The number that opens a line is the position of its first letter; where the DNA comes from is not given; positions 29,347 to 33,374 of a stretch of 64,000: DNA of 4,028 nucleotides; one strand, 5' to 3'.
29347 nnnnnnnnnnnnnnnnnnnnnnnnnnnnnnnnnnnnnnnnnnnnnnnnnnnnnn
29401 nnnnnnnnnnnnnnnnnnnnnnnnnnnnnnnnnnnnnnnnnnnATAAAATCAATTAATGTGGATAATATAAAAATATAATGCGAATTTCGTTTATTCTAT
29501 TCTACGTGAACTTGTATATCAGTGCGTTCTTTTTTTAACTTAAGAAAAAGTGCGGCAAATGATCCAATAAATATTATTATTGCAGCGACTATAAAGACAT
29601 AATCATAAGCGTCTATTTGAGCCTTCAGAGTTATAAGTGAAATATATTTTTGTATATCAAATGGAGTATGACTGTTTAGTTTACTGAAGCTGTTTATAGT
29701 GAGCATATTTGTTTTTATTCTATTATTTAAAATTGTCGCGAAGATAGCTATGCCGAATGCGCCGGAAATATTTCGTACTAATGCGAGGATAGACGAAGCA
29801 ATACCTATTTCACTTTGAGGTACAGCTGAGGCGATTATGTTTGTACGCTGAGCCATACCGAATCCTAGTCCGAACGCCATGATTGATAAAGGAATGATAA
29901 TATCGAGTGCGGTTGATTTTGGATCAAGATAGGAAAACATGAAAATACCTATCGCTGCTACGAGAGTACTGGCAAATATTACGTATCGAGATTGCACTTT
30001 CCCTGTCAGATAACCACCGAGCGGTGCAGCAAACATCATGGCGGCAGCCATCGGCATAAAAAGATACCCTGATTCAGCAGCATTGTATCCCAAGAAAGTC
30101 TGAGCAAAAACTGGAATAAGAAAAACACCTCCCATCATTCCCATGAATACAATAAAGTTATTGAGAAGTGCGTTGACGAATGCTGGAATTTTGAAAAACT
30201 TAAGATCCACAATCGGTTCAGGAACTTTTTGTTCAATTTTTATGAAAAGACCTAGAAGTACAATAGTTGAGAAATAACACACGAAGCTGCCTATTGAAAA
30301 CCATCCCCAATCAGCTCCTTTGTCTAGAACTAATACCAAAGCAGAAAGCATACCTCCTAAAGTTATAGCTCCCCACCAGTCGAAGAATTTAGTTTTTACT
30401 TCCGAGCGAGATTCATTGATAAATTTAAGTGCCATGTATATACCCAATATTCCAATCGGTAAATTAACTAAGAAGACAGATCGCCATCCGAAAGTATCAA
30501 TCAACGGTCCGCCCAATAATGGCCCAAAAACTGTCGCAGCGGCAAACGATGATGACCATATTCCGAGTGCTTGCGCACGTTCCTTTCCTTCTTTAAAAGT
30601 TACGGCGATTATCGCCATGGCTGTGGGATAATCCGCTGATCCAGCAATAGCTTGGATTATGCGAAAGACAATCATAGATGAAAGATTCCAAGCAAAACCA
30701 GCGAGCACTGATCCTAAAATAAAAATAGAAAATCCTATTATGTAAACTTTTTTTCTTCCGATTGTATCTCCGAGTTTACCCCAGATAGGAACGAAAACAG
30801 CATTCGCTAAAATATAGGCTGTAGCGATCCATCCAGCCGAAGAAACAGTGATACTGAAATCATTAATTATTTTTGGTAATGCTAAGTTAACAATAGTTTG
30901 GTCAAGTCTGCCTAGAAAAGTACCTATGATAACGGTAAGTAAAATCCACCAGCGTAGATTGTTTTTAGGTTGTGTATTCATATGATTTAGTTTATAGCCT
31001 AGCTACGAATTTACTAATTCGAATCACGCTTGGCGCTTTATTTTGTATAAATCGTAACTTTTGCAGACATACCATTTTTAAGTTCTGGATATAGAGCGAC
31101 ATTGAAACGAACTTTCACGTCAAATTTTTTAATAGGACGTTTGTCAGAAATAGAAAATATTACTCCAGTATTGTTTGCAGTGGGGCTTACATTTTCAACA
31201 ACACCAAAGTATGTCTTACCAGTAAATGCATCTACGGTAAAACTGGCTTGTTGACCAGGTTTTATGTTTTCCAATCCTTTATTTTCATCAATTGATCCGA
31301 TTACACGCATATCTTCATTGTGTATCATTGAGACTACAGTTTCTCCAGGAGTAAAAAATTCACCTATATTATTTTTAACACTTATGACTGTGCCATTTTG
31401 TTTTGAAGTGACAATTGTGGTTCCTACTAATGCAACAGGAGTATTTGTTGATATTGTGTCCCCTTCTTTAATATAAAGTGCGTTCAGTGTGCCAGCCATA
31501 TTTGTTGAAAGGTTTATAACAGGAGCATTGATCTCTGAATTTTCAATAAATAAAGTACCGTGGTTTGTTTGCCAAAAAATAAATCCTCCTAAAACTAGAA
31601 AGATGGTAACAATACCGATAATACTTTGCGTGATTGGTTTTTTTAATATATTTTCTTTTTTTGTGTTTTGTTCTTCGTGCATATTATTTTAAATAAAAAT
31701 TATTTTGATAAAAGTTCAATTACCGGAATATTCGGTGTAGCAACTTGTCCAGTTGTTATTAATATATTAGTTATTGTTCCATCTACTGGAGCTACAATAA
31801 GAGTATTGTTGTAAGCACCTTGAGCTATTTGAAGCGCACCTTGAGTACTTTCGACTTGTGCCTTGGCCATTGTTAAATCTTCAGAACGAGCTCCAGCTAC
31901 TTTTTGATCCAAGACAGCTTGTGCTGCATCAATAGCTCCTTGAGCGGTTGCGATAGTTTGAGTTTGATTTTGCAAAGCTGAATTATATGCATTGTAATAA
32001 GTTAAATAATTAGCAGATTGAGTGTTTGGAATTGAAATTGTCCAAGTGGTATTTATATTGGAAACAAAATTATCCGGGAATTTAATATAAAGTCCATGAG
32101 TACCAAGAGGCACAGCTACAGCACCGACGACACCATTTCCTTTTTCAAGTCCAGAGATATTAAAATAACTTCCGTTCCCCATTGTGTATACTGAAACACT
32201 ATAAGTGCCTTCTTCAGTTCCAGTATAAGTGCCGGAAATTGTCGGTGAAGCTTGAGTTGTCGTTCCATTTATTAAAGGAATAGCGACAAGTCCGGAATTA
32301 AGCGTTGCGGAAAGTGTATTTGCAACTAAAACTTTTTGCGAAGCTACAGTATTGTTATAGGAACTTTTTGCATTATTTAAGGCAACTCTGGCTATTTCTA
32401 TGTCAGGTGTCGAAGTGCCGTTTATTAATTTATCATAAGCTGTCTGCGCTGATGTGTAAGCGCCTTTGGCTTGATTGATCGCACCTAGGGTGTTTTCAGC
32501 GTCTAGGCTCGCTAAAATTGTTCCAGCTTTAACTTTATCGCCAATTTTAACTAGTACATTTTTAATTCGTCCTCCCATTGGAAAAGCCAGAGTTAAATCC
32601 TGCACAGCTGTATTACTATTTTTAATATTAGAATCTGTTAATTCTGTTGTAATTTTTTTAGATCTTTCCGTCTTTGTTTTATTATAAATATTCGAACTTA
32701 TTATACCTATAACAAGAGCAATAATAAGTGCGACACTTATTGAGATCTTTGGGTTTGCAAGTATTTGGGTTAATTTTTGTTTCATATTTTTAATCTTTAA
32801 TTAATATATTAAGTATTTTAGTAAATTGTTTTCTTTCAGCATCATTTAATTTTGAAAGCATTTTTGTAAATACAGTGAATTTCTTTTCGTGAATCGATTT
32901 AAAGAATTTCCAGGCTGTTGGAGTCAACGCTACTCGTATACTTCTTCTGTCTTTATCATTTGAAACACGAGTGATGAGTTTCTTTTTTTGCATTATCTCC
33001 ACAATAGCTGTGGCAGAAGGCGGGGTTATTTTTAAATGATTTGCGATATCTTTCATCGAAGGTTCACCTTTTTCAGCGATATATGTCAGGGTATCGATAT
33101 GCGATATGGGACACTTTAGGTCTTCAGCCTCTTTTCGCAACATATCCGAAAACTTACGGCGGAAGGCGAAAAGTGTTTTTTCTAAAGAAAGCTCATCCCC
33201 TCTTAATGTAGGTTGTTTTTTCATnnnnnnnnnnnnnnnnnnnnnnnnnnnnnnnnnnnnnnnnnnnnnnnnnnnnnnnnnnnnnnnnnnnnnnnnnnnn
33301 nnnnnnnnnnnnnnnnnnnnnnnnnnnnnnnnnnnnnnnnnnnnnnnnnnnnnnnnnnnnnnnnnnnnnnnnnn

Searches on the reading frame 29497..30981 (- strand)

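Call 63: search_protein_families(library=pfam, proteins=[window:29497-30981:-], max_evalue=0.0001)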
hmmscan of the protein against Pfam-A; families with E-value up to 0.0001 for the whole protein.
window:29497-30981:- (494 aa): 3 families
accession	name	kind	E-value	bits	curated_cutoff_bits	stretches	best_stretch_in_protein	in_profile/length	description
PF07690.21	MFS_1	-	4.1e-61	207.3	33.4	1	18-410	2-346/347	Major Facilitator Superfamily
PF13347.12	MFS_2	-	1.1e-05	24.7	27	1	28-168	240-388/427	MFS/sugar transport protein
PF00083.30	Sugar_tr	-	4.4e-05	23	22.3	1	46-114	45-116/452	Sugar (and other) transporter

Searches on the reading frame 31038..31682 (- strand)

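Call 63: search_protein_families(library=pfam, proteins=[window:31038-31682:-], max_evalue=0.0001)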
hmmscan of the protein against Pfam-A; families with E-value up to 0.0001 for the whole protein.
window:31038-31682:- (214 aa): 2 families
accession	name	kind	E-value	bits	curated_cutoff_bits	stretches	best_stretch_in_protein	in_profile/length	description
PF16576.10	HlyD_D23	-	2.4e-11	43.8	30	1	89-171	109-190/214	Barrel-sandwich domain of CusB or HlyD membrane-fusion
PF13437.12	HlyD_3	-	2.9e-08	34.8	22.2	1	91-174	2-89/106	HlyD family secretion protein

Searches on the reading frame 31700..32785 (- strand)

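Call 63: search_protein_families(library=pfam, proteins=[window:31700-32785:-], max_evalue=0.0001)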
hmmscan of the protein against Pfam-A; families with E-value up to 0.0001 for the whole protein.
window:31700-32785:- (361 aa): 3 families
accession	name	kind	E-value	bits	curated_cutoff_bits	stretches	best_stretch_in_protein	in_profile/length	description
PF13533.13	Biotin_lipoyl_2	-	8.7e-10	38.6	29.8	1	65-95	2-32/32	Biotin-lipoyl like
PF16576.10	HlyD_D23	-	4.2e-06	26.6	30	0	263-356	63-137/214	Barrel-sandwich domain of CusB or HlyD membrane-fusion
PF00364.28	Biotin_lipoyl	-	1e-05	25.7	22.1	0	68-93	47-72/73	Biotin-requiring enzyme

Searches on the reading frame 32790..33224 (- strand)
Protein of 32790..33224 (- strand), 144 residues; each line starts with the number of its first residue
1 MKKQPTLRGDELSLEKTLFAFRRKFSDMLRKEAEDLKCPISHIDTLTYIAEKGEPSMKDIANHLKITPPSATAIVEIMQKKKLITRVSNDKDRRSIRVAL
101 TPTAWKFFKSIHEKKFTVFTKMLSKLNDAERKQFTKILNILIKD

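Call 63: search_protein_families(library=pfam, proteins=[window:32790-33224:-], max_evalue=0.0001)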
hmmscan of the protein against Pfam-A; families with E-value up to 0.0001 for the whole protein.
window:32790-33224:- (144 aa): 2 families
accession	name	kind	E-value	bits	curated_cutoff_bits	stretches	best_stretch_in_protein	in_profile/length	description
PF12802.13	MarR_2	-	3.6e-11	43.5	27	1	41-95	6-61/61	MarR family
PF01047.28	MarR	-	2.1e-10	40.8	24.6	1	42-96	5-59/59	MarR family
